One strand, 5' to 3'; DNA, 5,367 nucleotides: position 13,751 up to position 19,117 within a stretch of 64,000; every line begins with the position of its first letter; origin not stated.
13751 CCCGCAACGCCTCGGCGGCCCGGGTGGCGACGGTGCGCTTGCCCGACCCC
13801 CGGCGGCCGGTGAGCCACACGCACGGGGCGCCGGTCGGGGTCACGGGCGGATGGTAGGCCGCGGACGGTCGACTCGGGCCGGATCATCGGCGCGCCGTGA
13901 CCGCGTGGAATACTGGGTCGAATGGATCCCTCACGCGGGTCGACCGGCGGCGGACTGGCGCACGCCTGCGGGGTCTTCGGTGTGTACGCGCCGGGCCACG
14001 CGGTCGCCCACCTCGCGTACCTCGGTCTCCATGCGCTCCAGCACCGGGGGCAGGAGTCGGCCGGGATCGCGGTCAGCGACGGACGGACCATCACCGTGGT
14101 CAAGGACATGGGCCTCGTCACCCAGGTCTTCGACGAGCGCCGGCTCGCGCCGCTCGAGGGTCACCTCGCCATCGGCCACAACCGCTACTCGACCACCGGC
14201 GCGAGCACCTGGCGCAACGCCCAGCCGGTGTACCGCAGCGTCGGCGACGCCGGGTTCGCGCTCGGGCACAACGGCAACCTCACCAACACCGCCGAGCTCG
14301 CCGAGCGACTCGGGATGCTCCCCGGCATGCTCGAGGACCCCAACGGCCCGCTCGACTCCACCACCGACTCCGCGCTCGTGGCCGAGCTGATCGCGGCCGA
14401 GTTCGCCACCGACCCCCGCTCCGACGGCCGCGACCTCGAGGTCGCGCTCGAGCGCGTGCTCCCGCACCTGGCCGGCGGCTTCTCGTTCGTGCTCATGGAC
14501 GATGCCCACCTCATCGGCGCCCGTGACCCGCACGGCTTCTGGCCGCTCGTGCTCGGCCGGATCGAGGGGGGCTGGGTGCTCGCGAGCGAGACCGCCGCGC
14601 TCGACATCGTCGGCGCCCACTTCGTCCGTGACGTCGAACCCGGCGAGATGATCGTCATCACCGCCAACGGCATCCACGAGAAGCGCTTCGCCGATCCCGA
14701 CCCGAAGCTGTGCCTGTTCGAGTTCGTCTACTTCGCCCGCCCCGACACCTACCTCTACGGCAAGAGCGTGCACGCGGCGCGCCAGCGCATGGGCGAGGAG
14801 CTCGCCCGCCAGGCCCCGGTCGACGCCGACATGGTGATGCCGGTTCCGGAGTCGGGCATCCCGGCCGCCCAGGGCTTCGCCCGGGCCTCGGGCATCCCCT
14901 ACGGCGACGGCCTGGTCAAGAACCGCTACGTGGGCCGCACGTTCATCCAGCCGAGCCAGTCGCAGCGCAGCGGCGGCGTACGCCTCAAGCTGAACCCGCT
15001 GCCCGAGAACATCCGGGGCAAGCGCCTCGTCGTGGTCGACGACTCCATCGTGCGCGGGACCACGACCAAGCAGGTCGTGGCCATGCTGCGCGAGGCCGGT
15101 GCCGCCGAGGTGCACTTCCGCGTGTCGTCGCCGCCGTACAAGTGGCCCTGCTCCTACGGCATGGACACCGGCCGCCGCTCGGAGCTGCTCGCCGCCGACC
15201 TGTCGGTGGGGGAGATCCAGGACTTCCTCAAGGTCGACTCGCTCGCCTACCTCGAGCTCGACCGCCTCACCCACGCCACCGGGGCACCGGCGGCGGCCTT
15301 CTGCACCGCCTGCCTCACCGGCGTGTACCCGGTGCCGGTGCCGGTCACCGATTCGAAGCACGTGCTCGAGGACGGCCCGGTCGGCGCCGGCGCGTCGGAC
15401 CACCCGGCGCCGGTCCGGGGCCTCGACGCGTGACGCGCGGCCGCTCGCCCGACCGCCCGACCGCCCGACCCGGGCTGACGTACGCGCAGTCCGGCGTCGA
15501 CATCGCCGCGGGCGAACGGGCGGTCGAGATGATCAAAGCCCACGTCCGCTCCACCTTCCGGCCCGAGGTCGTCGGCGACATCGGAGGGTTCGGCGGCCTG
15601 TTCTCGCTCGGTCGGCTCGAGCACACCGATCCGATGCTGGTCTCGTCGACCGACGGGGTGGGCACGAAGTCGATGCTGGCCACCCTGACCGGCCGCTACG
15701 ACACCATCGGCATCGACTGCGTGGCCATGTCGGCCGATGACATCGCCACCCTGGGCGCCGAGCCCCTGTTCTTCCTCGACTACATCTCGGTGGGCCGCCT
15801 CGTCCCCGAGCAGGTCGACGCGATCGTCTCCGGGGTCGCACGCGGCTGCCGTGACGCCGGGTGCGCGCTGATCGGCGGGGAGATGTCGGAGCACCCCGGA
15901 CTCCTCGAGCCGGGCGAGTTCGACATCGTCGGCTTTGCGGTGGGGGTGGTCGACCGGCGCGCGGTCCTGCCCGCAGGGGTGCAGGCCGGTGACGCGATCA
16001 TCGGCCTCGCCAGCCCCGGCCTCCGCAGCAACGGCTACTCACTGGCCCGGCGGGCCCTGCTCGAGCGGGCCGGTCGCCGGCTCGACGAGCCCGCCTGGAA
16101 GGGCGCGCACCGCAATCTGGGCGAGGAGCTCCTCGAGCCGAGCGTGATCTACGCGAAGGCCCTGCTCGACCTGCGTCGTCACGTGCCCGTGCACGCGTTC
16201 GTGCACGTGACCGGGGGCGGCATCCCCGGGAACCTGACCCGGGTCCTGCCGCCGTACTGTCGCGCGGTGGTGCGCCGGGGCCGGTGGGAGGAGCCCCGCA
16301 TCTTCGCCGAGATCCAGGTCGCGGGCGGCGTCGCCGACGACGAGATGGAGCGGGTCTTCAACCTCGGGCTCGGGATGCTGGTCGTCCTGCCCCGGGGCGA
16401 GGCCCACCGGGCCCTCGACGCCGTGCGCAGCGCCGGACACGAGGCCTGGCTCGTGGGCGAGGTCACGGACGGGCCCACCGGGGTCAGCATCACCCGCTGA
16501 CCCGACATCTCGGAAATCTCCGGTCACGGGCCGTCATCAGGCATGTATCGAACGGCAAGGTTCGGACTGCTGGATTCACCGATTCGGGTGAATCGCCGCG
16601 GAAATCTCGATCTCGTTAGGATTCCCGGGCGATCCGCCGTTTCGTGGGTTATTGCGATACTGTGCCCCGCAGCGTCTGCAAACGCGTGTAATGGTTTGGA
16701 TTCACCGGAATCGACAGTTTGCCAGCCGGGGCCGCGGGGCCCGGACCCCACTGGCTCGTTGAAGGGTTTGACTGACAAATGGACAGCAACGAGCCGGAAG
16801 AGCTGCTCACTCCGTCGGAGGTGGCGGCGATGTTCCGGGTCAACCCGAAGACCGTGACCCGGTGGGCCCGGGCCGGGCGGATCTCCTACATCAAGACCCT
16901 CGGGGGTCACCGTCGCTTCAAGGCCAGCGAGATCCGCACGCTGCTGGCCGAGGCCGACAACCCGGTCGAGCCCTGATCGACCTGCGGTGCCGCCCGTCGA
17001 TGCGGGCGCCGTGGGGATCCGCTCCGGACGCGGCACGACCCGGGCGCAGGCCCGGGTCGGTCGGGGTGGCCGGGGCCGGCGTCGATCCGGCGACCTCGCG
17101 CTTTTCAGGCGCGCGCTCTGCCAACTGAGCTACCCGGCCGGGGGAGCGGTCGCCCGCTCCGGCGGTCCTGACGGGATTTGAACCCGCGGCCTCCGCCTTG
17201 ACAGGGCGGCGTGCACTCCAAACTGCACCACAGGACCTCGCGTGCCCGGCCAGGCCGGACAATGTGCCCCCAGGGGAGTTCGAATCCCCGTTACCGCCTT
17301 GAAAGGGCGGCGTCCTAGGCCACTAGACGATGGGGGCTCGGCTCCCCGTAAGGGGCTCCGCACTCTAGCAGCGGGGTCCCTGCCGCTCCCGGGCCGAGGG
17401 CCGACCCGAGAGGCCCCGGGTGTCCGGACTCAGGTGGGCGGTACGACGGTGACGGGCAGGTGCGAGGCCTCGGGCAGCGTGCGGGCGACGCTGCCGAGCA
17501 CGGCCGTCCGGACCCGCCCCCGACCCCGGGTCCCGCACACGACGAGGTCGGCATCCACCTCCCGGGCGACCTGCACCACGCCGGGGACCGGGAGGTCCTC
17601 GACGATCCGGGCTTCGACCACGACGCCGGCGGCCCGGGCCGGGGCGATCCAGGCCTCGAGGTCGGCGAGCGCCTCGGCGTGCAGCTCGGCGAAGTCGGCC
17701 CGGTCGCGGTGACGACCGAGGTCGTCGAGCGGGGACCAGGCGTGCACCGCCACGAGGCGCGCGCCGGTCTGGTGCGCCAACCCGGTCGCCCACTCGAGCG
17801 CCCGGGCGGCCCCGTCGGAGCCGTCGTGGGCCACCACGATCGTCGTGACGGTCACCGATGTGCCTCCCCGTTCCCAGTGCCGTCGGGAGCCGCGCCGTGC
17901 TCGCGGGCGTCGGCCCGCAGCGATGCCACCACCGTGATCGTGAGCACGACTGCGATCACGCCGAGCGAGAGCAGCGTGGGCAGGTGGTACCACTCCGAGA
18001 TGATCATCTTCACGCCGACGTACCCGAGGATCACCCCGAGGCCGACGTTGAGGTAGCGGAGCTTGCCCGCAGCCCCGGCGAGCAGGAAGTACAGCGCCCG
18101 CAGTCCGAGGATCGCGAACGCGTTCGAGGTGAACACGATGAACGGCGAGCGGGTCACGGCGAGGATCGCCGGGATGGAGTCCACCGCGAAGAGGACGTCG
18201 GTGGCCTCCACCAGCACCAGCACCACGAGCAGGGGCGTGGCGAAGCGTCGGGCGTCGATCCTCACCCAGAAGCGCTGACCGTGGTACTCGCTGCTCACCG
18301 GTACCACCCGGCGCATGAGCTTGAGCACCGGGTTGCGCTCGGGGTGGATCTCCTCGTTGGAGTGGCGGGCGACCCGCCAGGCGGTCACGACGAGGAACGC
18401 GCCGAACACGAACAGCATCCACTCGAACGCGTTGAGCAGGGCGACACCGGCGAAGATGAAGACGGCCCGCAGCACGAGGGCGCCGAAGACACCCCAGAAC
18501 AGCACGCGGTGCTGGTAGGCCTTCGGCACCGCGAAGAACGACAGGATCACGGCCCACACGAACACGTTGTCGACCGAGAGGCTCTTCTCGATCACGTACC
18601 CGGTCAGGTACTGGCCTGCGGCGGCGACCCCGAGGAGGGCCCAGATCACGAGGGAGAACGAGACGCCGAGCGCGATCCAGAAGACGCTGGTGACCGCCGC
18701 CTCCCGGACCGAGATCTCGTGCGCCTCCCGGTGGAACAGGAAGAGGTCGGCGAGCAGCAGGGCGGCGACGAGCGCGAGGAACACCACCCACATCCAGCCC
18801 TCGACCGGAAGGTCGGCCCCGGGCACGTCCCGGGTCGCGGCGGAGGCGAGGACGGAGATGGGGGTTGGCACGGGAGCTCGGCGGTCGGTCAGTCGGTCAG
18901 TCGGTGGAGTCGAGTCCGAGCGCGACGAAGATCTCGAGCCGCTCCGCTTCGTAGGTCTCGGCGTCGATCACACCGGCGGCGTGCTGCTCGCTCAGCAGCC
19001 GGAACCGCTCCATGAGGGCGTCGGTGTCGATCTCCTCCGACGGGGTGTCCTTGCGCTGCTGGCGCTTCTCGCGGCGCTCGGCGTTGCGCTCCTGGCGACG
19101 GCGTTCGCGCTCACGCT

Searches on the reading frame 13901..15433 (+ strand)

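Call 89: search_protein_families(library=pfam, max_evalue=0.001, proteins=[window:13901-15433:+])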
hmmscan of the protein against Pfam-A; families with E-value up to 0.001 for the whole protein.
window:13901-15433:+ (510 aa): 5 families
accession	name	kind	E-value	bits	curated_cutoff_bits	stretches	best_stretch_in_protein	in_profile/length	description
PF13522.11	GATase_6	-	7.2e-12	45.9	27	1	86-230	9-130/130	Glutamine amidotransferase domain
PF13537.11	GATase_7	-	2e-11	44.4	25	1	101-234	7-121/123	Glutamine amidotransferase domain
PF00156.33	Pribosyltran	-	3e-09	36.8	26.3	1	300-408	21-122/158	Phosphoribosyl transferase domain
PF13230.11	GATase_4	-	4.8e-08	32.7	23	1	53-207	35-185/272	Glutamine amidotransferases class-II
PF00310.26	GATase_2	-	0.00044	19.5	19.9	0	84-119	200-234/420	Glutamine amidotransferases class-II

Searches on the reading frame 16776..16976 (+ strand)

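Call 89: search_protein_families(library=pfam, max_evalue=0.001, proteins=[window:16776-16976:+])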
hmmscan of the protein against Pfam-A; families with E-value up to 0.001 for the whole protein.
window:16776-16976:+ (66 aa): 4 families
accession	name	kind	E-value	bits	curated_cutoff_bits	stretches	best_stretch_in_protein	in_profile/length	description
PF12728.13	HTH_17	-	3.6e-14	53.2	27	1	10-59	1-49/51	Helix-turn-helix domain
PF00376.29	MerR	-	4.6e-09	36.4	28.2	1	12-48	1-38/38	MerR family regulatory protein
PF13411.12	MerR_1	-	4.8e-05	23.8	21.6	1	12-56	2-46/69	MerR HTH family regulatory protein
PF13384.12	HTH_23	-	0.00045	20.4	24.6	1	10-32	17-39/50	Homeodomain-like domain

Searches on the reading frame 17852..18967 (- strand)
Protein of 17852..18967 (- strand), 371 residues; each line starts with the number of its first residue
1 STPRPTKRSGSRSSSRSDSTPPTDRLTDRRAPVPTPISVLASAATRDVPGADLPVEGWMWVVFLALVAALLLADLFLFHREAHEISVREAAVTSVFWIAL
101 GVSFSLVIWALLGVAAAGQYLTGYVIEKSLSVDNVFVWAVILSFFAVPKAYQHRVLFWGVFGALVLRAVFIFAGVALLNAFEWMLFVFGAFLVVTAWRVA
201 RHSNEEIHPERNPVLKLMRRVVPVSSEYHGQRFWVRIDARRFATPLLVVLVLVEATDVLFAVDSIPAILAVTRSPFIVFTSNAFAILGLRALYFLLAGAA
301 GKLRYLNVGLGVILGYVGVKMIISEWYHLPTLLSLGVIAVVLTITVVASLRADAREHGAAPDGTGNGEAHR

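Call 89: search_protein_families(library=pfam, max_evalue=0.001, proteins=[window:17852-18967:-])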
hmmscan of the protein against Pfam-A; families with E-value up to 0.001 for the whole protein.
window:17852-18967:- (371 aa): 1 family
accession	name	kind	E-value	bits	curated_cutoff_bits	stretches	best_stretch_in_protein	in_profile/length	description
PF03741.22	TerC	-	1.4e-51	175.2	27.8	1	121-324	1-177/178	Integral membrane protein TerC family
